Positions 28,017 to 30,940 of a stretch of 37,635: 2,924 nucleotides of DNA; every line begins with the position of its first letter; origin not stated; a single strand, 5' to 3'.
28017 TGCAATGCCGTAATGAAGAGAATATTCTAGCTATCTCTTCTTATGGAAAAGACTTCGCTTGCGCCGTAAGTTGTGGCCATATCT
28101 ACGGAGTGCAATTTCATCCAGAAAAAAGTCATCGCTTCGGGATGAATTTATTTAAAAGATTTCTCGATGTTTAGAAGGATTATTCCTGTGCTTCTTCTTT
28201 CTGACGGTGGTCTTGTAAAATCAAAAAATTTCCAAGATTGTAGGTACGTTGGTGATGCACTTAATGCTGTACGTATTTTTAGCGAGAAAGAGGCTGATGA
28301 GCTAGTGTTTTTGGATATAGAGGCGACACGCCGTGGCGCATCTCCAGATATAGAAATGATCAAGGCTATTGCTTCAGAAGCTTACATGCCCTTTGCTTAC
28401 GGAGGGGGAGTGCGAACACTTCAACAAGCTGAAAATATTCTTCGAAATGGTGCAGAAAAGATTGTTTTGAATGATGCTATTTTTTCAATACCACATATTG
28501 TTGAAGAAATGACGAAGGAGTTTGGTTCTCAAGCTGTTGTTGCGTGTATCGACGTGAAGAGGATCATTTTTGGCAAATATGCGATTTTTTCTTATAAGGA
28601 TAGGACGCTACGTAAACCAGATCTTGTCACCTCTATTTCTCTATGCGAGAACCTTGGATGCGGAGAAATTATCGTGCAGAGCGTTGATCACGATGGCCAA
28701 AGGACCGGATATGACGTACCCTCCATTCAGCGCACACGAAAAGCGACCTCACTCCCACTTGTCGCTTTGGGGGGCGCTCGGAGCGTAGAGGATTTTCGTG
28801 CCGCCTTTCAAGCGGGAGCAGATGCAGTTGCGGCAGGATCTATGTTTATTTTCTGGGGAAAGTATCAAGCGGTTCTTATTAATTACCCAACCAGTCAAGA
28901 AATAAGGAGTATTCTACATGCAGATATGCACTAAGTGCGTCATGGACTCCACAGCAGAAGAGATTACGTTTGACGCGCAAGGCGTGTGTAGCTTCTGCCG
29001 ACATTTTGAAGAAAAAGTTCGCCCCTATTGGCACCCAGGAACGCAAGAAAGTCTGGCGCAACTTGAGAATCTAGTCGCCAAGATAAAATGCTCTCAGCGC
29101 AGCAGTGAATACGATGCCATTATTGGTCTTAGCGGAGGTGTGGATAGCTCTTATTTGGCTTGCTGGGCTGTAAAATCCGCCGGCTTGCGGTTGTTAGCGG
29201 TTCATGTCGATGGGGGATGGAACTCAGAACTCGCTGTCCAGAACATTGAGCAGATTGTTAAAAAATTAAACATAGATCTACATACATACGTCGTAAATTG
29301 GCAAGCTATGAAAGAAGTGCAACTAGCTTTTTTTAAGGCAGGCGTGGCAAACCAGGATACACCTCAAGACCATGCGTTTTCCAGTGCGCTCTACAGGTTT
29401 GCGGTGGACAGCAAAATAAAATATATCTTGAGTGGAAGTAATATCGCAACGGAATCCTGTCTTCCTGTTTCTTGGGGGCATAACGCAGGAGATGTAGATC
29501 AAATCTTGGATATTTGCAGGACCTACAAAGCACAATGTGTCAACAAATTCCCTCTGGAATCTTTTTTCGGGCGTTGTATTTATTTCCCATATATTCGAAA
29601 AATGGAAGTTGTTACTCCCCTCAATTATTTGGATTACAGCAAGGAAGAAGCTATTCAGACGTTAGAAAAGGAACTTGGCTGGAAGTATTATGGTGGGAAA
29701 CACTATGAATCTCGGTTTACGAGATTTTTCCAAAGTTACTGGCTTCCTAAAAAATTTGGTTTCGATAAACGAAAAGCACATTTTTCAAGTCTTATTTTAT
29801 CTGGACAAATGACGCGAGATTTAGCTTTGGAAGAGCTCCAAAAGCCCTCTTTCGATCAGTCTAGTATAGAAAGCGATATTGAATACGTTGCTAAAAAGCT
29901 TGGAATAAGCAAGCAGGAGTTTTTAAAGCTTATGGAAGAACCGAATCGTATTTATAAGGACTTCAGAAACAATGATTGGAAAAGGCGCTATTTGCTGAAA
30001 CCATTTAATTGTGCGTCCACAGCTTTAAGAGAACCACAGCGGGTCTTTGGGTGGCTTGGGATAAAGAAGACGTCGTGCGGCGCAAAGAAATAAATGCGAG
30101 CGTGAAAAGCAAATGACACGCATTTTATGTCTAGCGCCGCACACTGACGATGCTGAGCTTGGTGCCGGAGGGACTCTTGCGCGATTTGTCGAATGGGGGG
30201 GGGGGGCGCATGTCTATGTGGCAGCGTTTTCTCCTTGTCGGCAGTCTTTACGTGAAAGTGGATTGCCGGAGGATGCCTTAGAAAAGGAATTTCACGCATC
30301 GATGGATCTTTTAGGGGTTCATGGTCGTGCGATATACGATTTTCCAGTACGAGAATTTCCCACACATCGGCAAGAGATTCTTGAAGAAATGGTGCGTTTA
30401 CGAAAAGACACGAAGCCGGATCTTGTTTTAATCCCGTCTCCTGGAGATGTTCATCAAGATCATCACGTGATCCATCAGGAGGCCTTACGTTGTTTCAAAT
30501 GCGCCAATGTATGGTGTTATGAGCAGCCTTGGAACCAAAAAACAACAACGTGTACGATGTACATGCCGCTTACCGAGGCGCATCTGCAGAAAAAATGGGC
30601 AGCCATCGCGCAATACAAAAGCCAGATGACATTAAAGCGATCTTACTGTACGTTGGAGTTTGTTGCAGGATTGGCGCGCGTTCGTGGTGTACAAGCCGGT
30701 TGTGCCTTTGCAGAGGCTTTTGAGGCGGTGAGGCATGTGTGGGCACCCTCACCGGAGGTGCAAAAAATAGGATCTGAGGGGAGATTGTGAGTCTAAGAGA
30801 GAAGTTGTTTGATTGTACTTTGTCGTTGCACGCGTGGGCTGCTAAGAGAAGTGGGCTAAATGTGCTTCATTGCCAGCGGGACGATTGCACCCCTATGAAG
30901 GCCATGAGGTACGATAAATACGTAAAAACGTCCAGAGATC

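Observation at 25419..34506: Three exact 12-nt G/C homopolymers plus a frameshifted A8/T8 tract concentrated in one glycan island: contingency-locus architecture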

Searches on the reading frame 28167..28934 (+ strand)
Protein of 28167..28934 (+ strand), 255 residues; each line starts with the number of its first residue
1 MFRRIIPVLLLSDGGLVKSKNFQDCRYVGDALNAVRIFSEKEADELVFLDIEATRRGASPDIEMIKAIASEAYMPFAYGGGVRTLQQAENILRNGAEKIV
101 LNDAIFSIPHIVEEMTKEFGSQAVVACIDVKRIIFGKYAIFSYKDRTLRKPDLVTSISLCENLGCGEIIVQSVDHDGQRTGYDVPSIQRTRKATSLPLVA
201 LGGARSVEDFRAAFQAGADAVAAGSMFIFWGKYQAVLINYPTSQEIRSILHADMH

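Call 6: search_protein_families(library=pfam, proteins=[window:28167-28934:+], max_evalue=0.01)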
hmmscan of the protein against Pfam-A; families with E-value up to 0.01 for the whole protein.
window:28167-28934:+ (255 aa): 10 families
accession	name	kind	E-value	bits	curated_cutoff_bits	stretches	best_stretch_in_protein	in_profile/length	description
PF00977.27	His_biosynth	-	1e-52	179.3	23.6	1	4-227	1-222/228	Histidine biosynthesis protein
PF03060.21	NMO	-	1.3e-05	25.2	28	1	161-229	153-227/331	Nitronate monooxygenase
PF02581.23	TMP-TENI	-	2.2e-05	24.3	27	0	164-225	120-178/180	Thiamine monophosphate synthase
PF01207.24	Dus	-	5.8e-05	22.8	20.4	0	56-116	167-228/311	Dihydrouridine synthase (Dus)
PF01180.27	DHO_dh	-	0.00011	22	27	1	190-238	233-283/291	Dihydroorotate dehydrogenase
PF04309.18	G3P_antiterm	-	0.0003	20.7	27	0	187-225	131-169/173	Glycerol-3-phosphate responsive antiterminator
PF00478.31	IMPDH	-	0.00041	19.9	25.6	0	181-227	193-239/345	IMP dehydrogenase / GMP reductase domain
PF04131.20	NanE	-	0.0032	17.1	27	0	56-117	128-188/192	Putative N-acetylmannosamine-6-phosphate epimerase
PF00290.26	Trp_syntA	-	0.0032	16.9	27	0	63-107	188-231/259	Tryptophan synthase alpha chain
PF01884.23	PcrB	-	0.0056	16.6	23.9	0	49-109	157-215/226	PcrB family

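Call 46: search_protein_families(library=ncbifam, proteins=[window:28167-28934:+], max_evalue=0.00001)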
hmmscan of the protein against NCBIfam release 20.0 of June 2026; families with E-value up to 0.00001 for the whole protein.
window:28167-28934:+ (255 aa): 15 families
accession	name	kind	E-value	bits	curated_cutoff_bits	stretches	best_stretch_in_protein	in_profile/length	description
NF038364.1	AglZ_HisF2_fam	equivalog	2.8e-93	311.9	310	1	3-245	3-246/248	AglZ/HisF2 family acetamidino modification protein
TIGR03572.1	WbuZ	equivalog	3.7e-78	262.1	299.7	1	3-229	4-232/232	glycosyl amidation-associated protein WbuZ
TIGR00735.1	hisF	equivalog_domain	2.1e-54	184.5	294.55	1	3-228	4-233/254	imidazole glycerol phosphate synthase subunit HisF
NF010112.0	PRK13585.1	equivalog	1.8e-27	96.4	243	1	16-226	19-223/241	1-(5-phosphoribosyl)-5-[(5-phosphoribosylamino)methylideneamino]imidazole-4-carboxamide isomerase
TIGR00007.1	TIGR00007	equivalog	3.5e-25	89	228.95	1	11-225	7-219/231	1-(5-phosphoribosyl)-5-[(5-phosphoribosylamino)methylideneamino]imidazole-4-carboxamide isomerase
TIGR01919.1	hisA-trpF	equivalog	4.8e-14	52.5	306.45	1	28-215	30-213/243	bifunctional 1-(5-phosphoribosyl)-5-((5-phosphoribosylamino)methylideneamino)imidazole-4-carboxamide isomerase/phosphoribosylanthranilate is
NF010113.0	PRK13586.1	equivalog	4.4e-11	42.9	238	1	5-225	4-219/232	1-(5-phosphoribosyl)-5-((5-phosphoribosylamino)methylideneamino)imidazole-4-carboxamide isomerase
NF010114.0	PRK13587.1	equivalog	3.2e-10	40.1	305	1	35-217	37-214/234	1-(5-phosphoribosyl)-5-((5-phosphoribosylamino)methylideneamino)imidazole-4-carboxamide isomerase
NF003198.0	PRK04169.1-2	subfamily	2.3e-09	36.8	247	0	62-106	186-230/249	geranylgeranylglyceryl/heptaprenylglyceryl phosphate synthase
NF003156.0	PRK04128.1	equivalog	1.1e-08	35.3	285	1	6-224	5-211/231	1-(5-phosphoribosyl)-5-((5-phosphoribosylamino)methylideneamino)imidazole-4-carboxamide isomerase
TIGR02129.1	hisA_euk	equivalog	1.9e-08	34.3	229.3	1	77-231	81-242/255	phosphoribosylformimino-5-aminoimidazole carboxamide ribotide isomerase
NF002231.0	PRK01130.1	subfamily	2.9e-08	33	189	0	53-118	161-226/230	putative N-acetylmannosamine-6-phosphate 2-epimerase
TIGR01768.1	GGGP-family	subfamily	8e-08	32.1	113.25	0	62-105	170-211/224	geranylgeranylglyceryl phosphate synthase family protein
TIGR00734.1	hisAF_rel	hypoth_equivalog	1e-06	28.8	179.85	0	29-105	140-216/221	HisA/HisF family protein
NF005574.0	PRK07259.1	equivalog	7e-06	25.2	269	0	187-229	229-271/304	dihydroorotate dehydrogenase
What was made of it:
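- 28167..28934 (+): AglZ/HisF2-family acetamidino-modification protein (WbuZ-like). NF038364, 311.9 bits against a cutoff of 310 (call 46).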

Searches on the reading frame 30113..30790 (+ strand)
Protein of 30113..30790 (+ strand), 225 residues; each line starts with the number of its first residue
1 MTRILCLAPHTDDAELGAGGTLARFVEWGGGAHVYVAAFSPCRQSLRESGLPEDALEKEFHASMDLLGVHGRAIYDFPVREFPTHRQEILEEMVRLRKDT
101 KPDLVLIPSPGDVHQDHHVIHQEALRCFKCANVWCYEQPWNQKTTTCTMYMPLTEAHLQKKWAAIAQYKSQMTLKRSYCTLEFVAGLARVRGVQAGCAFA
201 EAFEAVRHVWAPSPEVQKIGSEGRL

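Call 6: search_protein_families(library=pfam, proteins=[window:30113-30790:+], max_evalue=0.01)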
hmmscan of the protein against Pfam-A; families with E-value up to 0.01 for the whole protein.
window:30113-30790:+ (225 aa): 1 family
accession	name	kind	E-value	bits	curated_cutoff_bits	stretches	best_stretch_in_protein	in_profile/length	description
PF02585.22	PIG-L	-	6.8e-17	62.6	28.2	1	5-126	1-127/129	GlcNAc-PI de-N-acetylase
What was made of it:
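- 30113..30790 (+): PIG-L/LmbE-family sugar de-N-acetylase, in frame (ON) as assembled. Pfam PIG-L 6.8e-17 (call 6).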

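Call 8: find_encoding_contigs(protein=window:30113-30790:+, flank=10000, max_places=10)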
Protein window:30113-30790:+ (225 aa): no gene with exactly this product is on record in the collection.

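Call 12: find_related_loci(query=window:30113-30790:+, collection=genome_contigs, flank=10000)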
Query window:30113-30790:+ (225 aa) in genome_contigs; peptide patterns used: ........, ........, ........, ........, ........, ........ (x = any residue, [..] = any of these).
360 stretches matched a pattern; 236 encode a relative of the query (tblastn E <= 1e-3); the best 80 are kept; 80 distinct loci.
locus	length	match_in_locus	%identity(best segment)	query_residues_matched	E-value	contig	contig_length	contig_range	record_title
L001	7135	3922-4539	53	1-207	4e-70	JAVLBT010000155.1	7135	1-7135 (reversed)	MAG: Gracilimonas sp. isolate Uz-K11-15 NODE_155_length_7135_cov_2.309578, whole genome shotgun sequence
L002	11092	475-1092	54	1-207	9e-70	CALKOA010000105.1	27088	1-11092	MAG: uncultured Balneolaceae bacterium isolate S4_Bin_Bin_68_1 genome assembly, contig: c_000000831724, whole genome sho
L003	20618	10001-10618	54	1-207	9e-70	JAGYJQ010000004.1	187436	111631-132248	MAG: Balneolaceae bacterium isolate M30B45 4, whole genome shotgun sequence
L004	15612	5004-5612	55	4-207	1e-69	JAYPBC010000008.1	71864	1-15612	MAG: Balneola sp. isolate 139582_S183_metabat_bins_2.tsv.170 NODE_189_length_71864_cov_9.213650, whole genome shotgun se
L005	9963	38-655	53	1-207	2e-69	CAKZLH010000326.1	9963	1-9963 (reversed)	MAG TPA_asm: uncultured Balneolaceae bacterium isolate ERR2094171_bin.82_CONCOCT_v1.1_MAG genome assembly, contig: ERZ65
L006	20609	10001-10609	55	4-207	2e-69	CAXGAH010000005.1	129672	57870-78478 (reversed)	MAG TPA_asm: uncultured Balneolaceae bacterium isolate ERR598955_concoct_104 genome assembly, contig: ERZ830535.23, whol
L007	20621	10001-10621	54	1-208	3e-69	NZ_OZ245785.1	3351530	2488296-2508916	MAG: Gracilimonas sp. isolate bafe52b6-2335-48ef-b9f4-bda7617936f4 chromosome 1, complete sequence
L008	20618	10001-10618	54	1-207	7e-69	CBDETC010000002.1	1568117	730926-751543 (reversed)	MAG: Balneolaceae bacterium isolate 22e4b764-13fc-49fb-a5f9-c2e4be668ff3 genome assembly, contig: contig_2, whole genome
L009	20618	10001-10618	54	1-207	1e-68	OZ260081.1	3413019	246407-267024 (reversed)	MAG: Balneola sp. isolate K1488-mx-bin04 genome assembly, chromosome: 1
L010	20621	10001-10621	54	1-208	1e-68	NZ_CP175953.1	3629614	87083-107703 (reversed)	MAG: Gracilimonas sediminicola isolate MAG3 chromosome, complete genome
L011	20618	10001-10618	53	1-207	9e-69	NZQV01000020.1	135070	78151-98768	MAG: Balneola sp. isolate EAC52 MHASMcontig_1021842, whole genome shotgun sequence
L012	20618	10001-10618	54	1-207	3e-68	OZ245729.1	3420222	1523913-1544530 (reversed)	MAG: Gracilimonas sp. isolate 59e3a07e-9baa-471e-b947-b82689dc188f genome assembly, chromosome: 1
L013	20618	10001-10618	54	1-207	2e-68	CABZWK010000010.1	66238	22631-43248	MAG: uncultured Balneola sp. isolate AG-896-N14 genome assembly, contig: AG-896-N14_NODE_10, whole genome shotgun sequen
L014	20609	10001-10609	54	4-207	3e-68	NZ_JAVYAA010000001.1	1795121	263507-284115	Paenibacillus suaedae strain chi10 contig1, whole genome shotgun sequence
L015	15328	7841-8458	53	1-207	2e-68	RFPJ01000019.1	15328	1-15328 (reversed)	MAG: Bacteroidetes bacterium isolate WB4_4_482 contig_100_18, whole genome shotgun sequence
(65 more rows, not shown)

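Call 21: find_related_loci(query=window:30113-30790:+, collection=metagenome_contigs, flank=10000)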
Query window:30113-30790:+ (225 aa) in metagenome_contigs; peptide patterns used: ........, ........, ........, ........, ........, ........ (x = any residue, [..] = any of these).
600 stretches matched a pattern (row limit reached: there are more); 444 encode a relative of the query (tblastn E <= 1e-3); the best 80 are kept; 80 distinct loci.
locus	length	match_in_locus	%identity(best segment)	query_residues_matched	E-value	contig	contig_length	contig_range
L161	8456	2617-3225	55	4-207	6e-70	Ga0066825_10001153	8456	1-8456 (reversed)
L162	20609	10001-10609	54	4-207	2e-69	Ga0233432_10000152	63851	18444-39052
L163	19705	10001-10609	55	4-207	1e-69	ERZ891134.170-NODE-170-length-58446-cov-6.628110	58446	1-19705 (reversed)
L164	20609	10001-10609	55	4-207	9e-70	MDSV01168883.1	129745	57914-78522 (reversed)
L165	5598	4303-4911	54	4-207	3e-69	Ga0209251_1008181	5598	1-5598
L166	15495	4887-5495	54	4-207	3e-69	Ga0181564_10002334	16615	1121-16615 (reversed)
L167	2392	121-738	53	1-207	2e-70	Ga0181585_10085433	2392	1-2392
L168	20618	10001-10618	53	1-207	5e-69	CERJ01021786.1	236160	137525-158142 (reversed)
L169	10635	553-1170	53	1-207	3e-69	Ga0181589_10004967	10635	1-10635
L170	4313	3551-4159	54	4-207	4e-69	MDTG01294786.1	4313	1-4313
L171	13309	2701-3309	54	4-207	2e-68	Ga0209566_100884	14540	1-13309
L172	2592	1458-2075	52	1-207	2e-69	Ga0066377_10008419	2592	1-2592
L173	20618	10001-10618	51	1-207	4e-68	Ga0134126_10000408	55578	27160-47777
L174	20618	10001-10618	54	1-207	2e-68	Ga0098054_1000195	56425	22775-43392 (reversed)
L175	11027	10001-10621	51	1-208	3e-68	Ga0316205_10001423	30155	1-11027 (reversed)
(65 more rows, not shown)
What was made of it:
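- Tried and rejected: The best hits were about 55% identical (call 21).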

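Call 22: find_homologous_proteins(query=window:30113-30790:+, max_evalue=1e-20)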
Query window:30113-30790:+ (225 aa): 1546 proteins with E <= 1e-20 among 1946 candidates; the best 120 are listed.
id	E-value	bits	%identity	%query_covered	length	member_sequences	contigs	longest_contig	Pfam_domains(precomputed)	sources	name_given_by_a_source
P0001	9.8e-154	528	100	100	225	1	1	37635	PF02585.23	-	-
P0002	2.7e-105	369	74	92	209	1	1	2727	PF02585.23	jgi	jgi:LmbE family N-acetylglucosaminyl deacetylase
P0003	2.1e-64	235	56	92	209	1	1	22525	PF02585.23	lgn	-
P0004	3.2e-64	235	52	93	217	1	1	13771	PF02585.23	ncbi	-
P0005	6.8e-64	234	53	91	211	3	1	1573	PF02585.23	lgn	-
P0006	1.4e-63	233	56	92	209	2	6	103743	PF02585.23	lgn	-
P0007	1.1e-62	230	51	92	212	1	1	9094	PF02585.23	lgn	-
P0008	1.2e-62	230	56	91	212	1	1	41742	PF02585.23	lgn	-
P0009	2.6e-62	228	52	93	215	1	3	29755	PF02585.23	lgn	-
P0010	5.5e-62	227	53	92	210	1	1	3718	PF02585.23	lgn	-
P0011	8.7e-62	227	52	93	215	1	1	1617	PF02585.23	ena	-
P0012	9.0e-62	227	54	91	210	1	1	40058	PF02585.23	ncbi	-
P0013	9.5e-62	227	53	92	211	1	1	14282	PF02585.23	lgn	-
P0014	1.0e-61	227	53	91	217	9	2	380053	PF02585.23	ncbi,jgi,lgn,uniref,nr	ncbi:hypothetical protein AZ66_16320 [Paenibacillus sp. E194]|jgi:N-acetylglucosamine malate deacety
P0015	1.3e-61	226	52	92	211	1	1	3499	PF02585.23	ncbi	-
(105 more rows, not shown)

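Call 23: find_encoding_contigs(protein=P0002, flank=10000)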
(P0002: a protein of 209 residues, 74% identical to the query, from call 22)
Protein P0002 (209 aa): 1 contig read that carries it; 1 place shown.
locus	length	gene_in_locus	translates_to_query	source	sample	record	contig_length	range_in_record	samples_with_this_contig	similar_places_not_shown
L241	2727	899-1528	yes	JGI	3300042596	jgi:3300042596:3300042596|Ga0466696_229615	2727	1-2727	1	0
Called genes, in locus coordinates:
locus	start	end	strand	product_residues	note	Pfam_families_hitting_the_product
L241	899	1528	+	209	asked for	PF02585:PIG-L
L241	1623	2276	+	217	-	PF13649:Methyltransf_25 (faint)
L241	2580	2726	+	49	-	?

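Call 46: search_protein_families(library=ncbifam, proteins=[window:30113-30790:+], max_evalue=0.00001)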
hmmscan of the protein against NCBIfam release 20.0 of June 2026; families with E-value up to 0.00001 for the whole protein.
window:30113-30790:+ (225 aa): 2 families
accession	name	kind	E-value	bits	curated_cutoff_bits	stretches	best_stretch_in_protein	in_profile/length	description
TIGR04001.1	thiol_BshB1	equivalog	5.9e-18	65.4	182.5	1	3-118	3-112/226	bacillithiol biosynthesis deacetylase BshB1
NF002557.0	PRK02122.1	subfamily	1.6e-06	26.5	384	0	126-172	558-605/653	glucosamine-6-phosphate deaminase-like protein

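Call 69: predict_structure(alignment_id=A1)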
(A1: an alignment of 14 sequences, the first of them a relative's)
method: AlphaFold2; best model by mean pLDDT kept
length: 225 residues; sequences in the alignment: 14
mean_pLDDT: 91.0   pTM: 0.87
mean pLDDT of the five models: 91.0, 90.7, 89.7, 89.0, 88.6
residues with pLDDT >= 90: 175; 70-90: 32; 50-70: 15; < 50: 3
segments of 3 or more residues with pLDDT < 50: none
pLDDT, mean of each block of 10 residues (from residue 1): 93 95 85 94 91 96 96 96 98 97 95 93 96 90 84 97 97 92 95 96 90 55 51
secondary structure, 60 per line:
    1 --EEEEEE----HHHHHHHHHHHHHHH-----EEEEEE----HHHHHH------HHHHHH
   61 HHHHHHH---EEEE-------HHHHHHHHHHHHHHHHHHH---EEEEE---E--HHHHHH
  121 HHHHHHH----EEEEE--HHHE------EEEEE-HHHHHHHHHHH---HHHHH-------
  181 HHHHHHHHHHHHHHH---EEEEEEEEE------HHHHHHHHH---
elements in order: E3-8 H13-27 E33-38 H43-48 H55-67 E71-74 H82-100 E104-108 H115-127 E132-136 E149-153 H155-165 H169-173 H181-195 E199-207 H214-222
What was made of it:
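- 30113..30790 (+): AlphaFold model with pLDDT 91 (call 69).
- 30195..30206 (+): G12 run in codons 28-32 (W-G-G-G-A) of PIG-L. G11 or G13 truncates the protein to 46-56 aa. It lies in the loop between helix 13-27 and strand 33-38 (call 69).
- On PIG-L/LmbE de-N-acetylase family: Confident Rossmann-like model (call 69).
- The insertion is in a surface loop of a confident model (call 69). The PIG-L run encodes a loop (call 69).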

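Call 87: search_protein_families(library=pfam, proteins=[L241:1623-2276:+], max_evalue=0.001)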
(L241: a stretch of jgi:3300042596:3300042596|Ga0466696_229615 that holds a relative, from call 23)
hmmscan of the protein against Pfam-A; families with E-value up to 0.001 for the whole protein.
L241:1623-2276:+ (217 aa): 2 families
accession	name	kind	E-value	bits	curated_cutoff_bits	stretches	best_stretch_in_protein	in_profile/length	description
PF13649.12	Methyltransf_25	-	2e-05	25.6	27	1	52-123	1-76/97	Methyltransferase domain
PF13489.12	Methyltransf_23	-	0.00087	19.5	27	0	34-83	8-54/164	Methyltransferase domain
